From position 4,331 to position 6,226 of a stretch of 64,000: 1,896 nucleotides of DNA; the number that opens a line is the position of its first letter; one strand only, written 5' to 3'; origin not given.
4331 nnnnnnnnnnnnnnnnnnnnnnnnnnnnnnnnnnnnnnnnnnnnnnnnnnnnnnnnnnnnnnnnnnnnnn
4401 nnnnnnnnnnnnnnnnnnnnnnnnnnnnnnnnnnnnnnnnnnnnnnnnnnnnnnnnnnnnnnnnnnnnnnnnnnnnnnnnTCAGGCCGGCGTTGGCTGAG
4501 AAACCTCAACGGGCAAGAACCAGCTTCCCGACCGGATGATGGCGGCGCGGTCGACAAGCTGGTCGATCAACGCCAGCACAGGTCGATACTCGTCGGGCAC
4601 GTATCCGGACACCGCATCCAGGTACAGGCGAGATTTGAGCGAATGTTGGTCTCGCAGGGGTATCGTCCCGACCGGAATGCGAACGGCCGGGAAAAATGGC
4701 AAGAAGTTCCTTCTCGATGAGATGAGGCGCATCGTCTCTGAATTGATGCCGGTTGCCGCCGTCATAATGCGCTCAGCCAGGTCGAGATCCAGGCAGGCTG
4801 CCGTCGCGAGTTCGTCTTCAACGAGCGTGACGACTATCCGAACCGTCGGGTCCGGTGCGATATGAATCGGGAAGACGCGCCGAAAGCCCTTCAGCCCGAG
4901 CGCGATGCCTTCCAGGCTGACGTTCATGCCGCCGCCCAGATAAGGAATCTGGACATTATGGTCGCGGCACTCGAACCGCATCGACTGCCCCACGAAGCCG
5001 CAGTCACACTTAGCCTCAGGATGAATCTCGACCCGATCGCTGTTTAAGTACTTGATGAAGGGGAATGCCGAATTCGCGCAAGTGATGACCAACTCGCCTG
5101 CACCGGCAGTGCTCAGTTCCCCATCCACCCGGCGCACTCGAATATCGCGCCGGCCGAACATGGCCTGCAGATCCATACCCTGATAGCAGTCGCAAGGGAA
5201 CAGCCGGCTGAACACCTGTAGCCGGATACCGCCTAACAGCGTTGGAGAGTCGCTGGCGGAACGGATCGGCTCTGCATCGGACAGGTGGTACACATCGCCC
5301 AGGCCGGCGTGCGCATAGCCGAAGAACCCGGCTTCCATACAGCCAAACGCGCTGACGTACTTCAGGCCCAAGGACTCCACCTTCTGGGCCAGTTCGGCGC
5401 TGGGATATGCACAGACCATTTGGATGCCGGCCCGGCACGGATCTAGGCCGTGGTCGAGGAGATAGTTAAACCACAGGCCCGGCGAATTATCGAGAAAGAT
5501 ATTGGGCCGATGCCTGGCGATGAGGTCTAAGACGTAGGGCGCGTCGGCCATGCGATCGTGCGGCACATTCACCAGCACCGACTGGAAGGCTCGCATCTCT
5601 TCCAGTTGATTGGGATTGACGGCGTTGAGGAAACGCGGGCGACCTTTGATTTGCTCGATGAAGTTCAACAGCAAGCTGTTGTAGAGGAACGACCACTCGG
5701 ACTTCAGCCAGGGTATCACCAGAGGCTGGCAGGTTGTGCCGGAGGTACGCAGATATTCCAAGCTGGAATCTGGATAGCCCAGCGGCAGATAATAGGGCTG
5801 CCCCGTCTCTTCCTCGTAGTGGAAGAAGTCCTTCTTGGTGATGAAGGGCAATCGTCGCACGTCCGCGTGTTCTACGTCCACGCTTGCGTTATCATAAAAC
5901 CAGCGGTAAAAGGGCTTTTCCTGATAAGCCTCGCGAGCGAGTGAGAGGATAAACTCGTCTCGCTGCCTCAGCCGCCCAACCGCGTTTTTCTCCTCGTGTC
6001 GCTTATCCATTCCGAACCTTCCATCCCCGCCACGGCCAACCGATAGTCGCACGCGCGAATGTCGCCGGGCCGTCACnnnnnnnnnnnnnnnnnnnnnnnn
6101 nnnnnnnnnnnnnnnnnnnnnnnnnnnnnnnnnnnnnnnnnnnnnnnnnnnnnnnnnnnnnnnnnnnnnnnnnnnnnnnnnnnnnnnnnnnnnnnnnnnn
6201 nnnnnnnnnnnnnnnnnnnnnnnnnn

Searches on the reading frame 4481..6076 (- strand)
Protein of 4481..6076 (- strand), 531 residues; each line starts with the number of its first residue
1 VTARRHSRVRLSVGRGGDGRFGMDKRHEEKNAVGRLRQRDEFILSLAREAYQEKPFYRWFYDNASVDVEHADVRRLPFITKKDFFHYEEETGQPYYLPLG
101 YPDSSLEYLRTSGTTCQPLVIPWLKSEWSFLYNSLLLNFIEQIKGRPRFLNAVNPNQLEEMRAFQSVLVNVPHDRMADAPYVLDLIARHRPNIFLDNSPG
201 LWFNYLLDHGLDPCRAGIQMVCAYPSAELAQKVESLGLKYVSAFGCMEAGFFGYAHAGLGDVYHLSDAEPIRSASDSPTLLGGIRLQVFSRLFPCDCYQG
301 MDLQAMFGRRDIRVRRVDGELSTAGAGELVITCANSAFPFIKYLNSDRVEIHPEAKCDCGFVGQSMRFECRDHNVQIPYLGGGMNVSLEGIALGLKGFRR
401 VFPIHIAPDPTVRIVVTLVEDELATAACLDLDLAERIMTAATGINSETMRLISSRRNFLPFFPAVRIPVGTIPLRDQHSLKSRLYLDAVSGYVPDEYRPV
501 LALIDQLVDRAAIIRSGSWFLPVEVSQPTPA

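Call 3: search_protein_families(library=pfam, proteins=[window:4481-6076:-])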
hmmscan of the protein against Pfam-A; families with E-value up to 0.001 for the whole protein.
window:4481-6076:- (531 aa): 0 families

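Call 5: search_protein_families(library=ncbifam, proteins=[window:4481-6076:-], max_evalue=0.01)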
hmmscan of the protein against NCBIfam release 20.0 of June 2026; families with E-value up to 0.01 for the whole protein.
window:4481-6076:- (531 aa): 2 families
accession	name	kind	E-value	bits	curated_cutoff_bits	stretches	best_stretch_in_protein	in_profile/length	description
NF041878.1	paak_haloarch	equivalog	4e-05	22.4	700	0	40-86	18-68/427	phenylacetate--CoA ligase PaaK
NF053551.1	FlxY_rubin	equivalog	5.7e-05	22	520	0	51-121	25-93/424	flexirubin biosynthesis putative acyl-CoA ligase FlxY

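Call 42: search_solved_structures(query=window:4481-6076:-, max_evalue=1)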
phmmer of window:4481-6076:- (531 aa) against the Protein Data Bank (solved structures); distinct sequences matched with E-value up to 1: 1.
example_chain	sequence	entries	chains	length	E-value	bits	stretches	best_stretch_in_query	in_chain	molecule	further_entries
6wuq_A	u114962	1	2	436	0.037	16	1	317-362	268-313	AjiA1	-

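Call 44: search_protein_families(library=pfam, proteins=[window:4481-6076:-], max_evalue=10)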
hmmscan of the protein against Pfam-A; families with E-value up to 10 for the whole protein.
window:4481-6076:- (531 aa): 0 families
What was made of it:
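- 4481..6076 (-): Divergent PaaK-family adenylate-forming (ANL) ligase, paralogue 1. It has no Pfam hit on its own (calls 3, 44).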

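Call 46: find_homologous_proteins(query=window:4481-6076:-)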
Query window:4481-6076:- (531 aa): 2 proteins with E <= 0.001 among 8000 candidates.
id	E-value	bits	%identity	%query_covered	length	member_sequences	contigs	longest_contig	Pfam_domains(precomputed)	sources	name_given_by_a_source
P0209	0.0e+0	1183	100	96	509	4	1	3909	-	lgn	-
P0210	8.1e-194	663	58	91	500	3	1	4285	-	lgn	-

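Call 59: predict_structure(alignment_id=A3)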
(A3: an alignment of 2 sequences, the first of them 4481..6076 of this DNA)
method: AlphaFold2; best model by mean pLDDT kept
length: 531 residues; sequences in the alignment: 2
mean_pLDDT: 32.5   pTM: 0.27
mean pLDDT of the five models: 32.5, 32.1, 31.4, 30.8, 26.8
residues with pLDDT >= 90: 0; 70-90: 4; 50-70: 57; < 50: 470
segments of 3 or more residues with pLDDT < 50: 1-393, 403-416, 452-462, 473-494, 508-531
pLDDT, mean of each block of 10 residues (from residue 1): 20 22 29 26 29 28 27 24 26 25 23 24 25 25 25 30 38 40 44 32 39 34 31 33 22 21 23 23 23 28 27 26 23 25 28 32 29 24 35 50 40 46 67 59 54 42 59 41 28 46 50 28 26 25
secondary structure, 60 per line:
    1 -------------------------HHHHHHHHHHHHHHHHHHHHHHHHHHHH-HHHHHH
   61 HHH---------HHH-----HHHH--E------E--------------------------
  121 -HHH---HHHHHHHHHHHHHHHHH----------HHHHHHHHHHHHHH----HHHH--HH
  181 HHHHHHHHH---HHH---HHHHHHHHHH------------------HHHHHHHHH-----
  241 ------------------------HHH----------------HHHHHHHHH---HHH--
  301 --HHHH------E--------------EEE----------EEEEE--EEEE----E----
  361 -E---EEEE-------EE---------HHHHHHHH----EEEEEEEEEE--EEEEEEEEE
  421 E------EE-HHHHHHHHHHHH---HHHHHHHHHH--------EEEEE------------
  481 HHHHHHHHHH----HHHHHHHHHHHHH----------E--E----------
elements in order: H26-53 H55-63 H81-84 H128-144 H155-168 H173-176 H179-189 H199-208 H227-235 H284-292 H303-306 E328-330 E341-345 E348-351 E366-369 H388-395 E400-409 E412-421 H431-442 H446-455 E464-468 H481-490 H495-507
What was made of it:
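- The ligase substrate is unknown, and the structure prediction failed (pLDDT 32, call 59).
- Tried and rejected: Unusable, with pLDDT 32 (call 59).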

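Call 60: search_protein_representatives(alignment_id=A3)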
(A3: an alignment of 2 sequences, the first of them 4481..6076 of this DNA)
Query: 2 sequences, 537 profile positions. Proteins with E-value up to 0.001 (for the whole library): 64; up to 1e-10: 23; up to 1e-30: 11. The best 64 are listed.
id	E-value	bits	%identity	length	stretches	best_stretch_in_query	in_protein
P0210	0.0e+00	1080.2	-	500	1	36-537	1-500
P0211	4.3e-112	391.9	-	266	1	39-299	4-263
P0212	6.2e-57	209.8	-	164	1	370-536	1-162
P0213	9.8e-40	153.1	-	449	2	32-225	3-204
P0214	1.2e-36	142.8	-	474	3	317-512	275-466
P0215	4.1e-35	137.8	-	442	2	44-225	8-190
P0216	1.4e-32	129.5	-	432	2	318-513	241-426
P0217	1.7e-31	125.9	-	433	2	318-515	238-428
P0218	2.2e-31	125.5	-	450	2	43-268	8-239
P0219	4.2e-31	124.6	-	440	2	279-507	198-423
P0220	7.3e-31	123.8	-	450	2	52-204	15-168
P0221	2.5e-30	122.1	-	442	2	321-513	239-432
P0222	1.4e-27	113.0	-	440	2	43-253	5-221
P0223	1.9e-22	96.0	-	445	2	299-511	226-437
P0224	8.9e-22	93.8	-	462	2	43-122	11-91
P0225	6.6e-20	87.6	-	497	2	43-255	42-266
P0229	7.6e-14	67.6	-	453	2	54-247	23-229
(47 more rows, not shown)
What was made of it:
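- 4481..6076 (-): It is nearly orphan (calls 46, 60).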

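Call 61: search_protein_families(library=pfam, proteins=[P0213, P0214, P0215, P0216, P0217, P0218, P0219, P0223, P0225, P0229], max_evalue=0.01)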
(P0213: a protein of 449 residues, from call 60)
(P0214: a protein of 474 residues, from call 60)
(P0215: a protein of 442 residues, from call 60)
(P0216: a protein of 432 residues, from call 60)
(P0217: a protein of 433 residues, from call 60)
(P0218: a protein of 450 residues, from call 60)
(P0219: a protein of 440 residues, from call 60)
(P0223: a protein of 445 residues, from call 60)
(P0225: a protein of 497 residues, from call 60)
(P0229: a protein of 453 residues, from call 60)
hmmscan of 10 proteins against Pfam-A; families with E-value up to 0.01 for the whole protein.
P0213 (449 aa): 0 families

P0214 (474 aa): 0 families

P0215 (442 aa): 0 families

P0216 (432 aa): 0 families

P0217 (433 aa): 0 families

P0218 (450 aa): 0 families

P0219 (440 aa): 0 families

P0223 (445 aa): 0 families

P0225 (497 aa): 0 families

P0229 (453 aa): 1 family
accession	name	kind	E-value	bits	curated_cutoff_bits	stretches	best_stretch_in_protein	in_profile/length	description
PF00501.34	AMP-binding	-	0.0097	15.2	29.9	0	149-191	69-114/384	AMP-binding enzyme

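Call 63: search_solved_structures(query=A5, max_evalue=1)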
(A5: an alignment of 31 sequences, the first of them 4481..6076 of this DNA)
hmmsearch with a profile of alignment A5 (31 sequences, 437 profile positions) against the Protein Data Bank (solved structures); distinct sequences matched with E-value up to 1: 78 (the best 60 are shown).
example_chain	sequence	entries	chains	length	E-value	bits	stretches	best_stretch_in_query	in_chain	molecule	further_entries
4r1l_A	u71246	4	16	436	1.1e-29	106.9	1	8-402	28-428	Phenylacetate-coenzyme A ligase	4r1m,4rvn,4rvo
9s3l_A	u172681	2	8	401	1.8e-28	102.9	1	9-322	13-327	Phenylacetate-CoA ligase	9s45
6wuq_A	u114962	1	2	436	2.3e-23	86.1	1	10-324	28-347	AjiA1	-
6siw_A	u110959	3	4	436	4.3e-22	81.9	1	17-304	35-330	PaaK-like ligase (AMP-dependent synthetase and ligase) | AMP-dependent synthetase and ligase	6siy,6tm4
6siw_B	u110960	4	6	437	4.3e-22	81.9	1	17-304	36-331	PaaK-like ligase (AMP-dependent synthetase and ligase) | AMP-dependent synthetase and ligase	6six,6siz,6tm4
2y4o_A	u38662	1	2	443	1.2e-19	73.9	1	7-282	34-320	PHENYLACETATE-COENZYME A LIGASE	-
2y27_A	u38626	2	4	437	2.5e-19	72.8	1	7-320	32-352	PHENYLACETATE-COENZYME A LIGASE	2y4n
8p5o_A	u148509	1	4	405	1.1e-09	41.1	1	64-259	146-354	Gramicidin S synthase 2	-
3l8c_A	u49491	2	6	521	2.2e-09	40.1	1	57-261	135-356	D-alanine--poly(phosphoribitol) ligase subunit 1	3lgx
1amu_A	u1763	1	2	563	2.7e-09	39.8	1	59-258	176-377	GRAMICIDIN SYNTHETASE 1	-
6hdw_A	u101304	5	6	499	8.4e-09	38.1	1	8-286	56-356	2-hydroxyisobutyryl-CoA synthetase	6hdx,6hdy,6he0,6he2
3fcc_A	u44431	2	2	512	1.9e-07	33.7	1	46-258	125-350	D-alanine--poly(phosphoribitol) ligase subunit 1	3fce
3dhv_A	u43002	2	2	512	1.9e-07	33.7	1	46-258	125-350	D-alanine-poly(phosphoribitol) ligase | D-alanine--poly(phosphoribitol) ligase subunit 1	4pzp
7a9i_A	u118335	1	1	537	4.9e-07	32.3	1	55-217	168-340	Cfl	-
7a9j_A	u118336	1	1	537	2e-06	30.3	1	55-217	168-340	Cfl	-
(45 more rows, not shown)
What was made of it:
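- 4481..6076 (-): The family profile matches phenylacetate-CoA ligase structures at E = 1e-29 (call 63).
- Tried and rejected: Family assignment came instead from a profile search against the PDB (call 63).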

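Call 64: search_protein_families(library=ncbifam, proteins=[P0213, P0214, P0215, P0216, P0218, P0219, P0223, P0225], max_evalue=0.01)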
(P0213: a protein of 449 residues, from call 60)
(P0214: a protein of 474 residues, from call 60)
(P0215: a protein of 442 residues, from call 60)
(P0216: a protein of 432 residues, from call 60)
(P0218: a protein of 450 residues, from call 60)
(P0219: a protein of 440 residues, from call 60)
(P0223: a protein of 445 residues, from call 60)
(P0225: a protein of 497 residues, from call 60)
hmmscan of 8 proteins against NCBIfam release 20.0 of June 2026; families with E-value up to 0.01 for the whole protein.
P0213 (449 aa): 3 families
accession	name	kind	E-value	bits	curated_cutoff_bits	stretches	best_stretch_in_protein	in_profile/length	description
NF045666.1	DVU1553_fam_AMP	equivalog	5.3e-07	29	300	1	81-309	97-329/331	DVU_1553 family AMP-dependent CoA ligase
NF053551.1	FlxY_rubin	equivalog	3.5e-05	22.7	520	1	24-310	26-324/424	flexirubin biosynthesis putative acyl-CoA ligase FlxY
NF041878.1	paak_haloarch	equivalog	0.00078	18.1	700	0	263-303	276-317/427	phenylacetate--CoA ligase PaaK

P0214 (474 aa): 5 families
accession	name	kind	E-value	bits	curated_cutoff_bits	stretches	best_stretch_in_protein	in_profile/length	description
NF045666.1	DVU1553_fam_AMP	equivalog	3.5e-10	39.5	300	1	142-326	129-323/331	DVU_1553 family AMP-dependent CoA ligase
NF053551.1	FlxY_rubin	equivalog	2.2e-08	33.2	520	2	20-102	25-103/424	flexirubin biosynthesis putative acyl-CoA ligase FlxY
NF041217.1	BagE_FevW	exception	3.4e-05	23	800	1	245-333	221-311/424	bagremycin/ferroverdin synthetase BagE/FevW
TIGR03335.1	F390_ftsA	equivalog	4.6e-05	22.3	458.7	1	18-106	28-118/445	coenzyme F390 synthetase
NF041878.1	paak_haloarch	equivalog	0.00081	18.1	700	0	280-322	269-313/427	phenylacetate--CoA ligase PaaK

P0215 (442 aa): 5 families
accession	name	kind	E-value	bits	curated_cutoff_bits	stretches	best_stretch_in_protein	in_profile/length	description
NF045666.1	DVU1553_fam_AMP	equivalog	3.2e-08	33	300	1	219-289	250-325/331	DVU_1553 family AMP-dependent CoA ligase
NF053551.1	FlxY_rubin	equivalog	2.9e-05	23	520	1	211-296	235-325/424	flexirubin biosynthesis putative acyl-CoA ligase FlxY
NF041217.1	BagE_FevW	exception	5.2e-05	22.4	800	1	212-294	226-311/424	bagremycin/ferroverdin synthetase BagE/FevW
NF041878.1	paak_haloarch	equivalog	0.00047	18.8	700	0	240-295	269-326/427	phenylacetate--CoA ligase PaaK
TIGR02155.1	PA_CoA_ligase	equivalog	0.0063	15.1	646.3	0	13-92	22-101/422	phenylacetate--CoA ligase PaaK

P0216 (432 aa): 4 families
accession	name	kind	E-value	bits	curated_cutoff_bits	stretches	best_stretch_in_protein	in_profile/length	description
NF053551.1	FlxY_rubin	equivalog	1.1e-07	30.9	520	1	192-320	219-343/424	flexirubin biosynthesis putative acyl-CoA ligase FlxY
NF045666.1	DVU1553_fam_AMP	equivalog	1.5e-06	27.5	300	1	76-289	97-321/331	DVU_1553 family AMP-dependent CoA ligase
NF041217.1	BagE_FevW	exception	0.0021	17.1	800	1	230-297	241-310/424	bagremycin/ferroverdin synthetase BagE/FevW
NF041878.1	paak_haloarch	equivalog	0.0045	15.6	700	0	9-86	24-98/427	phenylacetate--CoA ligase PaaK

P0218 (450 aa): 3 families
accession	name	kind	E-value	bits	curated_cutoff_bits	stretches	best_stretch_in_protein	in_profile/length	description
NF053551.1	FlxY_rubin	equivalog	2.4e-06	26.5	520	1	256-294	276-315/424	flexirubin biosynthesis putative acyl-CoA ligase FlxY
NF045666.1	DVU1553_fam_AMP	equivalog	2.7e-05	23.4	300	1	218-292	244-320/331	DVU_1553 family AMP-dependent CoA ligase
NF041878.1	paak_haloarch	equivalog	0.00013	20.6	700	0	256-292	278-314/427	phenylacetate--CoA ligase PaaK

P0219 (440 aa): 5 families
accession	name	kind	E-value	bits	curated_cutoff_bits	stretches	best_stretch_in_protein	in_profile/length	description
NF045666.1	DVU1553_fam_AMP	equivalog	3.6e-06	26.3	300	1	259-295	289-325/331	DVU_1553 family AMP-dependent CoA ligase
NF053551.1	FlxY_rubin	equivalog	1.1e-05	24.3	520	1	259-307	281-331/424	flexirubin biosynthesis putative acyl-CoA ligase FlxY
NF041878.1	paak_haloarch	equivalog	1.2e-05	24.1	700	0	250-296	273-320/427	phenylacetate--CoA ligase PaaK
TIGR02155.1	PA_CoA_ligase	equivalog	0.00027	19.6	646.3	0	2-113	12-117/422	phenylacetate--CoA ligase PaaK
NF041217.1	BagE_FevW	exception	0.00028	20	800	1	219-300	229-311/424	bagremycin/ferroverdin synthetase BagE/FevW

P0223 (445 aa): 6 families
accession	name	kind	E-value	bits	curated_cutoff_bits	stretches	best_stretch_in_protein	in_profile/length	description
NF053551.1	FlxY_rubin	equivalog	2.1e-08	33.3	520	1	199-330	218-350/424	flexirubin biosynthesis putative acyl-CoA ligase FlxY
NF041878.1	paak_haloarch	equivalog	2.8e-08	32.8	700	1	3-95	19-110/427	phenylacetate--CoA ligase PaaK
NF041217.1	BagE_FevW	exception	1.5e-07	30.8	800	1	201-306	210-310/424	bagremycin/ferroverdin synthetase BagE/FevW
NF045666.1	DVU1553_fam_AMP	equivalog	7.1e-07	28.6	300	1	4-297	30-320/331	DVU_1553 family AMP-dependent CoA ligase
TIGR03335.1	F390_ftsA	equivalog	1.2e-05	24.2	458.7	1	2-82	19-104/445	coenzyme F390 synthetase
TIGR02155.1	PA_CoA_ligase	equivalog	0.0012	17.5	646.3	1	5-84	16-95/422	phenylacetate--CoA ligase PaaK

P0225 (497 aa): 0 families
